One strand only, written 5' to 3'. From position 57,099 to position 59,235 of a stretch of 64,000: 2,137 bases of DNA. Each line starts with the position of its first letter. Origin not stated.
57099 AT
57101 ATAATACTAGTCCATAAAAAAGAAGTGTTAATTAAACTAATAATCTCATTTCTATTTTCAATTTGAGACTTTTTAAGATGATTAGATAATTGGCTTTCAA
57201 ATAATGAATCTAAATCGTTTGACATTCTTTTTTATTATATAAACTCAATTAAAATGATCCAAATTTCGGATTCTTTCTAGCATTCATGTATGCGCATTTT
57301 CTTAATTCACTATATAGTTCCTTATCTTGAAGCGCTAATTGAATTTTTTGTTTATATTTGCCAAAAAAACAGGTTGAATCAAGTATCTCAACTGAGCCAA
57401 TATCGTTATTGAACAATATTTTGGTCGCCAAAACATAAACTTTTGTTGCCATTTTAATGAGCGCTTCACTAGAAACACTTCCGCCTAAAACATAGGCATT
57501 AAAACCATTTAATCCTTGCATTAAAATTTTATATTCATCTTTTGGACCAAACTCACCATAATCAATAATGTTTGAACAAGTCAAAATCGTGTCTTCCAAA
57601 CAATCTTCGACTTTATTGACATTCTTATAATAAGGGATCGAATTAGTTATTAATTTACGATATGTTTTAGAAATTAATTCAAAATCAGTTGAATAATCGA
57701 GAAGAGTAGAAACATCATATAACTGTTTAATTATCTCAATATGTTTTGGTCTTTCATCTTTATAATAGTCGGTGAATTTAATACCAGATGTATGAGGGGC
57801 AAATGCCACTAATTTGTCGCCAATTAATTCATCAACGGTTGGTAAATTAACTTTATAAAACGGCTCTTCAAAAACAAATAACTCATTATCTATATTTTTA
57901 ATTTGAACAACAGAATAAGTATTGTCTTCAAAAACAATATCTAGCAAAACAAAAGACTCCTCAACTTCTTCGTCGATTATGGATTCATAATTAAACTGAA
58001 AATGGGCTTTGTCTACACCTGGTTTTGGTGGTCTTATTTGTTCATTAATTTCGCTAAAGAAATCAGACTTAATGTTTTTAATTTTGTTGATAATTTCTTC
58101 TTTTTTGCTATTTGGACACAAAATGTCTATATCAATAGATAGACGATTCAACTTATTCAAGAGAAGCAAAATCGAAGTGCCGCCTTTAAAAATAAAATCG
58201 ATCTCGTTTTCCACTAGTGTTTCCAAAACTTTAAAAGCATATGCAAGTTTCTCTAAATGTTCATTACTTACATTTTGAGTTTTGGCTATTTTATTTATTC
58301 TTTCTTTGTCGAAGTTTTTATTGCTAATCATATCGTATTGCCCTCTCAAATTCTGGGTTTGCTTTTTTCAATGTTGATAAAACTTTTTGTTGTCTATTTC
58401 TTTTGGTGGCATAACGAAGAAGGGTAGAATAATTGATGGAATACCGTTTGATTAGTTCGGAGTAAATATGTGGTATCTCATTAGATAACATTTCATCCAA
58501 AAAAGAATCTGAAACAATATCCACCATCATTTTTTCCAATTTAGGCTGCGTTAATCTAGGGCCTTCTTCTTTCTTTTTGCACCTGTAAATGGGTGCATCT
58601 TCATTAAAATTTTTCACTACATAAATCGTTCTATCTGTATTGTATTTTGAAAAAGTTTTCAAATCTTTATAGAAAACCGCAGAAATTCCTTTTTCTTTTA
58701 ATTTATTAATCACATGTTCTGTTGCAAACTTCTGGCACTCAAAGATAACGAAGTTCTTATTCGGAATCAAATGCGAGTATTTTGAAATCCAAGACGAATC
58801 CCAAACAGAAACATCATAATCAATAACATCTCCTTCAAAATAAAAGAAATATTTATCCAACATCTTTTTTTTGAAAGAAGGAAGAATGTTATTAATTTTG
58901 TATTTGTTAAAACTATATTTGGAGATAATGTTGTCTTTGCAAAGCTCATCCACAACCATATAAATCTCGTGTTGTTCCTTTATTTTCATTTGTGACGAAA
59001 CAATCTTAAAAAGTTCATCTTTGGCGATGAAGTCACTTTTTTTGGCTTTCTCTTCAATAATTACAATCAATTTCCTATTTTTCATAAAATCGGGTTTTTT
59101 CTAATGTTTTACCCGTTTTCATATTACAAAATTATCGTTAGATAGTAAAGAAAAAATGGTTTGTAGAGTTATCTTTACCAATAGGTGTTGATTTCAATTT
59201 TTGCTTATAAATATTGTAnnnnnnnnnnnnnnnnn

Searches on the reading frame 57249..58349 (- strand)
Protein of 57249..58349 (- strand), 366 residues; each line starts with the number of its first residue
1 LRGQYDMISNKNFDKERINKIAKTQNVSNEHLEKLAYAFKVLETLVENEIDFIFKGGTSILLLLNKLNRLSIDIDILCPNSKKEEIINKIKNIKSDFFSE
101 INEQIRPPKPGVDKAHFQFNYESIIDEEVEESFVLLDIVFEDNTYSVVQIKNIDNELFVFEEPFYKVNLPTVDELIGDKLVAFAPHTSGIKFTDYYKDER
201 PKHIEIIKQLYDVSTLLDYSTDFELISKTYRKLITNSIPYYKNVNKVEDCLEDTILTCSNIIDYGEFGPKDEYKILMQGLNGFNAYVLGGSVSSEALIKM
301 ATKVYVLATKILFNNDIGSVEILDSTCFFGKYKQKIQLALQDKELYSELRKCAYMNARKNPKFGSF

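Call 3: search_protein_families(library=pfam, proteins=[window:57249-58349:-], max_evalue=0.1)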
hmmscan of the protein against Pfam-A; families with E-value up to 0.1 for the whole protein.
window:57249-58349:- (366 aa): 5 families
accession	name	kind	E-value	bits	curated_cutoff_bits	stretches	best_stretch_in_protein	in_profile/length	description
PF08843.17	AbiEii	-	1.5e-21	77.8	22.5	1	45-233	8-181/238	Nucleotidyl transferase AbiEii toxin, Type IV TA system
PF24846.1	PolC_DP2_cat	-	0.0062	16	24.3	1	138-189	95-148/299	DNA polymerase II large subunit DP2, catalytic domain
PF10706.15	Aminoglyc_resit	-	0.014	16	21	1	40-91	4-55/149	Aminoglycoside-2''-adenylyltransferase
PF21717.2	DTX3L_a-b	-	0.019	15.3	27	0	74-97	18-41/62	DTX3L, alpha/beta domain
PF19502.5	DUF6036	-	0.062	13.5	23.6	0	37-101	5-61/164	Nucleotidyltransferase of unknown function (DUF6036)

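Call 4: search_protein_families(library=padloc, proteins=[window:57249-58349:-], max_evalue=0.1)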
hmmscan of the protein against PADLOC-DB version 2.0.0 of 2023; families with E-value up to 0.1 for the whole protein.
window:57249-58349:- (366 aa): 19 families
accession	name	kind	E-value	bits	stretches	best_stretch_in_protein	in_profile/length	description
PDLC02299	AbiEii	-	3e-83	278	1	7-316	1-301/344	AbiEii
PDLC02292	AbiEii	-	1.6e-13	49.1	1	15-148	11-138/283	AbiEii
PDLC02297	AbiEii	-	7.8e-13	46.4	1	12-244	2-246/307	AbiEii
PDLC02305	AbiEii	-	4.1e-12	44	1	12-183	2-175/306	AbiEii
PDLC02291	AbiEii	-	5.4e-11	40.4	1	15-184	20-181/310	AbiEii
PDLC02289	AbiEii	-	3.1e-09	34.7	1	14-218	14-216/309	AbiEii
PDLC02290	AbiEii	-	4e-09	34.4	1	45-182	18-143/290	AbiEii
PDLC02316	AbiEii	-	2.2e-07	28.6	1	15-81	11-79/314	AbiEii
PDLC02288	AbiEii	-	2.7e-05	21.2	1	8-90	7-91/294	AbiEii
PDLC02302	AbiEii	-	5.6e-05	20.7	1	21-104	13-101/313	AbiEii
PDLC02304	AbiEii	-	6.7e-05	20.9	1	15-196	4-182/260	AbiEii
PDLC02298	AbiEii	-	7e-05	20.3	1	30-82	6-57/220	AbiEii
PDLC02296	AbiEii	-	8.9e-05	19.8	1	16-194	6-190/282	AbiEii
PDLC02322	AbiEii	-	0.0001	19.8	1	16-79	14-77/324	AbiEii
PDLC02330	AbiEii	-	0.0016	16.2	1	39-98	12-73/219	AbiEii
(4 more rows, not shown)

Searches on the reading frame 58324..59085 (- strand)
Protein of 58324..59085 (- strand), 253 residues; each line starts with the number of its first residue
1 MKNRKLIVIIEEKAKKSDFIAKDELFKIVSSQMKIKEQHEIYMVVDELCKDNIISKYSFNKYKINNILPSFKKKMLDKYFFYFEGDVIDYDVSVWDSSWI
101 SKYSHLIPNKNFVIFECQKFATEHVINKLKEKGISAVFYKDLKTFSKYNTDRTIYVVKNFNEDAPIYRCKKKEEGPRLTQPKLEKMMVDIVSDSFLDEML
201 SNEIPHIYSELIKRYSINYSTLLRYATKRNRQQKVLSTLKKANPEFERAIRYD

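Call 3: search_protein_families(library=pfam, proteins=[window:58324-59085:-], max_evalue=0.1)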
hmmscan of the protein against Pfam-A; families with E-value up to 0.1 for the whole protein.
window:58324-59085:- (253 aa): 1 family
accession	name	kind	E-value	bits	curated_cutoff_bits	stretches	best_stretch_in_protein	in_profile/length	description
PF20217.3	DUF6577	-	3.6e-31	108.9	27.8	1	43-243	4-202/204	Family of unknown function (DUF6577)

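Call 4: search_protein_families(library=padloc, proteins=[window:58324-59085:-], max_evalue=0.1)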
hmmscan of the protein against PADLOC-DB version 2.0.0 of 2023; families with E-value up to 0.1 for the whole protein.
window:58324-59085:- (253 aa): 4 families
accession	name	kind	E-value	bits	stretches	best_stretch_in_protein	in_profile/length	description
PDLC02235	AbiEi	-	6.1e-35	119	1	9-243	7-238/240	AbiEi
PDLC02261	AbiEi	-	7.3e-22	76.4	1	91-241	13-158/160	AbiEi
PDLC02243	AbiEi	-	1e-20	72.6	1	11-241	8-232/234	AbiEi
PDLC02257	AbiEi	-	1.9e-16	58.2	1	91-237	93-236/240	AbiEi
